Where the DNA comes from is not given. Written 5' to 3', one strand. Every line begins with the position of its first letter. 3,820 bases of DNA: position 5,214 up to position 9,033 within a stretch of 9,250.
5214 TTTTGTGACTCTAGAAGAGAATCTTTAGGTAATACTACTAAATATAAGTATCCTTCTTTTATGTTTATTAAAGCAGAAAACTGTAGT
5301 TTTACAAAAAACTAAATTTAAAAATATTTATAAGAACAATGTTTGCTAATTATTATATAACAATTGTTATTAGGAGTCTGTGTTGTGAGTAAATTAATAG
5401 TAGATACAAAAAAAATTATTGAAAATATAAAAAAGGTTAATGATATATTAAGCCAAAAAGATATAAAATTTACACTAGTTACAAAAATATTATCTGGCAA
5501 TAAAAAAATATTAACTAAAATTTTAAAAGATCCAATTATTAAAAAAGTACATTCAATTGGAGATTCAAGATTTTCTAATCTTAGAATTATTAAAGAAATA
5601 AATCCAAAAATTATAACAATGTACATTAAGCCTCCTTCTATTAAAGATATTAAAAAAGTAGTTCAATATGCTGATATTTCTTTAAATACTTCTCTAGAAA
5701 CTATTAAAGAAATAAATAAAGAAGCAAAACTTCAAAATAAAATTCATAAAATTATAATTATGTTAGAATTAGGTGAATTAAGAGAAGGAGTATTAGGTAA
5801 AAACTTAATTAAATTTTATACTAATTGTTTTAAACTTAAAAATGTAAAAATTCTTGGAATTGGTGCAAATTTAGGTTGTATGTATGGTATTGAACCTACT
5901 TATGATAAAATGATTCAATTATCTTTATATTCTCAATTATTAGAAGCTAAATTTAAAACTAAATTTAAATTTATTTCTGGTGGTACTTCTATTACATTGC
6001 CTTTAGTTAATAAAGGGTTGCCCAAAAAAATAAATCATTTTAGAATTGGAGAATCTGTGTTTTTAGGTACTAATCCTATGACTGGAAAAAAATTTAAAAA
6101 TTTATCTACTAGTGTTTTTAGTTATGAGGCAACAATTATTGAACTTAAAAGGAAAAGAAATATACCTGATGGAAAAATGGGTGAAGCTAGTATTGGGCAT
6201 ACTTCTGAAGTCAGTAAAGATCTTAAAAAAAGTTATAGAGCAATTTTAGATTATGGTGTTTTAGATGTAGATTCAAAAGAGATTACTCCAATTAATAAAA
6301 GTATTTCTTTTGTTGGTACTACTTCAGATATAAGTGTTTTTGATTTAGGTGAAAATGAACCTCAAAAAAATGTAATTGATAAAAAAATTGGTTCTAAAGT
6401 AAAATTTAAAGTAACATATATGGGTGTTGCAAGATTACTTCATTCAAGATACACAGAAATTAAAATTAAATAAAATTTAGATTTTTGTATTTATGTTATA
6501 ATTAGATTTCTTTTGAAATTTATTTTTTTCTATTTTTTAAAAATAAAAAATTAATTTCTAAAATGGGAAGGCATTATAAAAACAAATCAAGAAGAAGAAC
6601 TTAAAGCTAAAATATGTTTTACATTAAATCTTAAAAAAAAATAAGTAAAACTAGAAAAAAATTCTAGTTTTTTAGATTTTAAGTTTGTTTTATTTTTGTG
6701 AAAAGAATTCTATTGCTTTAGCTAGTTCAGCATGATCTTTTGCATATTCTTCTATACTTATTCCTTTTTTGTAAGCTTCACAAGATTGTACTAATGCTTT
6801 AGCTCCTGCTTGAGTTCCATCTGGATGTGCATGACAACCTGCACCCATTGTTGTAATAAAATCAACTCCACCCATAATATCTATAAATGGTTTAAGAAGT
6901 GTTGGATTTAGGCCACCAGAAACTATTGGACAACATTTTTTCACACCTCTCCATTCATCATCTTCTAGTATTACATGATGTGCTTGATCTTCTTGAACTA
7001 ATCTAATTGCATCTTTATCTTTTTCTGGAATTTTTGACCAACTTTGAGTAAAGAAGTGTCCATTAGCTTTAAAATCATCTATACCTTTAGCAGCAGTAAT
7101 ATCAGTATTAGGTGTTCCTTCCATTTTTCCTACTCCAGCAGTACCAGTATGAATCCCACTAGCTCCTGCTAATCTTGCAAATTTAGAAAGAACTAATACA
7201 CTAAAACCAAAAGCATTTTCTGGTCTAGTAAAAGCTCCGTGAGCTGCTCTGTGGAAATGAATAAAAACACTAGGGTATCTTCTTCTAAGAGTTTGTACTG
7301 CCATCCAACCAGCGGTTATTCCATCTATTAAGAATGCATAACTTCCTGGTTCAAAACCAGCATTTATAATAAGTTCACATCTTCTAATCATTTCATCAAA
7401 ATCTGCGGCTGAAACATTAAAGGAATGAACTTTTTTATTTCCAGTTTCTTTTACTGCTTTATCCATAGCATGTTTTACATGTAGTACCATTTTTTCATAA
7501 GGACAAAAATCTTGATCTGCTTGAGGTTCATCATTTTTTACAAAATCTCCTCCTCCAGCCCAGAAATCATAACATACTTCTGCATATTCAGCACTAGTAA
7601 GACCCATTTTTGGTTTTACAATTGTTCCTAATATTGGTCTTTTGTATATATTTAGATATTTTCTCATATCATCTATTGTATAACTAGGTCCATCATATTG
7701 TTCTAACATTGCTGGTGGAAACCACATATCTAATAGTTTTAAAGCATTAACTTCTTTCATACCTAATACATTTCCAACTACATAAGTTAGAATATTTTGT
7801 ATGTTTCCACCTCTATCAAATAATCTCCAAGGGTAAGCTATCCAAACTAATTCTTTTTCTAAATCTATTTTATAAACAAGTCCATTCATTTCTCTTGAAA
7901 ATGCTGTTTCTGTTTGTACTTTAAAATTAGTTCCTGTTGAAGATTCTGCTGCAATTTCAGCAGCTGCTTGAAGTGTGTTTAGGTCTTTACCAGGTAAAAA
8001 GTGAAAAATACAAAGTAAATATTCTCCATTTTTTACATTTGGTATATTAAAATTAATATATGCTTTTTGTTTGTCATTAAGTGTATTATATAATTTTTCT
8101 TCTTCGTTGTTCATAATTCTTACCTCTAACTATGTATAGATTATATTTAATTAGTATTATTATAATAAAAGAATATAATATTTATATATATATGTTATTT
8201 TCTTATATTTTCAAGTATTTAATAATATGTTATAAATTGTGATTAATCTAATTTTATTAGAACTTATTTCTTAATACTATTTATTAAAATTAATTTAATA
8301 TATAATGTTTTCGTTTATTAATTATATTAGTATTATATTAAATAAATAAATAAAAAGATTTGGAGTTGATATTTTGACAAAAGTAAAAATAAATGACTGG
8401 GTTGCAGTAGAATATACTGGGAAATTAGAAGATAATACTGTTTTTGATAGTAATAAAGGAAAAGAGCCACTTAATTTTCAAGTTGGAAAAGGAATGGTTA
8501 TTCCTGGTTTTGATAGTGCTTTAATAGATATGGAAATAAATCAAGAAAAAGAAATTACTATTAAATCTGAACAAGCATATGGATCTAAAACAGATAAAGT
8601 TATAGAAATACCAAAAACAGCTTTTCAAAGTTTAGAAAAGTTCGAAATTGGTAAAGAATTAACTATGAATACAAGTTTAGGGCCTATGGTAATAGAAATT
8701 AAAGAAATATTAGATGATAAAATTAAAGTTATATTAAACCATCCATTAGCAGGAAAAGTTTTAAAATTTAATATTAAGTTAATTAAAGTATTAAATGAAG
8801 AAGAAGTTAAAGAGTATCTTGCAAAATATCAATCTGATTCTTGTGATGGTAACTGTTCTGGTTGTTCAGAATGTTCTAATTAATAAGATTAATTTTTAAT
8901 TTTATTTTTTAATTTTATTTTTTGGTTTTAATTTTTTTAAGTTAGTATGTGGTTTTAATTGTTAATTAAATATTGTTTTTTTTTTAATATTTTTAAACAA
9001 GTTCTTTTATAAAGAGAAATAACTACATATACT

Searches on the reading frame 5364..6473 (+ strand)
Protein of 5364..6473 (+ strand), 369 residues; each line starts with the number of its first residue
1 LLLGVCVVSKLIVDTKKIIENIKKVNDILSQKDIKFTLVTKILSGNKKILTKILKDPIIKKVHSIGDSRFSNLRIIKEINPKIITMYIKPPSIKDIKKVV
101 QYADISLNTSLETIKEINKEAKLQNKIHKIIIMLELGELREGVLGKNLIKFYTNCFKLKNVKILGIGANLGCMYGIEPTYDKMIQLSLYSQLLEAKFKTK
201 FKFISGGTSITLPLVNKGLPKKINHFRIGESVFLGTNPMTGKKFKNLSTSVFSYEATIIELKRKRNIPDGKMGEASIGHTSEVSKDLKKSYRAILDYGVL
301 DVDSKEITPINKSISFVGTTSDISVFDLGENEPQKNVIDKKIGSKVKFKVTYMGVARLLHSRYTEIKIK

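Call 3: search_protein_families(library=pfam, proteins=[window:5364-6473:+], max_evalue=1)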
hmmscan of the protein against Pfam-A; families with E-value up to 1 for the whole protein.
window:5364-6473:+ (369 aa): 2 families
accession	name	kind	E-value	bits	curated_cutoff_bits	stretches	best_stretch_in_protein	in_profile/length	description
PF01168.26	Ala_racemase_N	-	3.4e-09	37.2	24.1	1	13-234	1-217/220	Alanine racemase, N-terminal domain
PF03717.20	PBP_dimer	-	0.014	16.3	24.4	1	96-291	42-135/180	Penicillin-binding Protein dimerisation domain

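Call 4: search_protein_families(library=ncbifam, proteins=[window:5364-6473:+], max_evalue=1)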
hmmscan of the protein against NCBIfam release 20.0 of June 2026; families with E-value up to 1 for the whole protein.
window:5364-6473:+ (369 aa): 5 families
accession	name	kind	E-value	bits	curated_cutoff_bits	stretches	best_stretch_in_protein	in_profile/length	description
NF040742.1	racem_Orr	exception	2.2e-77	260.5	480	1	10-365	3-348/351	ornithine racemase Orr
TIGR00492.1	alr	equivalog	0.0015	17.5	168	1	83-265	76-256/369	alanine racemase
NF033558.1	transpos_IS1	equivalog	0.0087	16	100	1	77-146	42-110/199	IS1 family transposase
NF011324.0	PRK14737.1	equivalog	0.023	14.4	318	1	52-132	86-167/187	guanylate kinase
NF008958.0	PRK12301.1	equivalog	0.11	12.7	125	1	247-308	18-77/84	biofilm formation regulator BssS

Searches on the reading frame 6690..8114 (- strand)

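Call 3: search_protein_families(library=pfam, proteins=[window:6690-8114:-], max_evalue=1)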
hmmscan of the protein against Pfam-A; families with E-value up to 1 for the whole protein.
window:6690-8114:- (474 aa): 4 families
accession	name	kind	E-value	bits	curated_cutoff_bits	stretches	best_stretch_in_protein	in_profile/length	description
PF00016.26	RuBisCO_large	-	6.7e-93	311.6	30.1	2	147-363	2-220/299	Ribulose bisphosphate carboxylase large chain, catalytic domain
PF02788.21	RuBisCO_large_N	-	2.1e-30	105.9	20.7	1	29-136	10-120/120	Ribulose bisphosphate carboxylase large chain, N-terminal domain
PF06507.19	ARF_AD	-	0.14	12.5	27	1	54-99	12-59/84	Auxin response factor ancillary domain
PF08475.15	Baculo_VP91_N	-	0.25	11.5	24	1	346-396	87-137/192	Viral capsid protein 91 N-terminal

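Call 4: search_protein_families(library=ncbifam, proteins=[window:6690-8114:-], max_evalue=1)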
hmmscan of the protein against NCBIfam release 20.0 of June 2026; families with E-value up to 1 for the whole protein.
window:6690-8114:- (474 aa): 6 families
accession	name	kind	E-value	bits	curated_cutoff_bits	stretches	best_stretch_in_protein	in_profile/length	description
NF010002.0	PRK13475.1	equivalog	5.1e-193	641.9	489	1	13-473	1-442/459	ribulose-bisphosphate carboxylase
NF003252.0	PRK04208.1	subfamily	1.2e-111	373.6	438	2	9-363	6-365/468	ribulose-bisphosphate carboxylase large subunit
TIGR03326.1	rubisco_III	equivalog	1.3e-107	360.4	497.45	2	31-362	12-347/426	type III ribulose-bisphosphate carboxylase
NF042437.1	OxoIsoapPDcar_OiaX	equivalog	8.5e-48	163.2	700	2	85-318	71-296/412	3-oxo-isoapionate-4-phosphate decarboxylase OiaX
NF007095.0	PRK09549.1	equivalog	1.3e-39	135.9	409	2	83-318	63-289/407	2,3-diketo-5-methylthiopentyl-1-phosphate enolase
TIGR03332.1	salvage_mtnW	equivalog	8.4e-32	110.3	513.6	2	75-319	60-295/407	2,3-diketo-5-methylthiopentyl-1-phosphate enolase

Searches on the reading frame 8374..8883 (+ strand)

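Call 3: search_protein_families(library=pfam, proteins=[window:8374-8883:+], max_evalue=1)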
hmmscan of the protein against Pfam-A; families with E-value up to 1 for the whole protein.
window:8374-8883:+ (169 aa): 3 families
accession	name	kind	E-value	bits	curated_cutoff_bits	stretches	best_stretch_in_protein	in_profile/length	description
PF00254.34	FKBP_C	-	5.7e-21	75.1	21.1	1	3-82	4-84/94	FKBP-type peptidyl-prolyl cis-trans isomerase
PF12669.12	FeoB_associated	-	0.25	12.1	27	1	153-167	26-43/44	FeoB-associated Cys-rich membrane protein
PF20228.3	DUF6587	-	0.3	12.3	27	1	152-168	63-79/82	Family of unknown function (DUF6587)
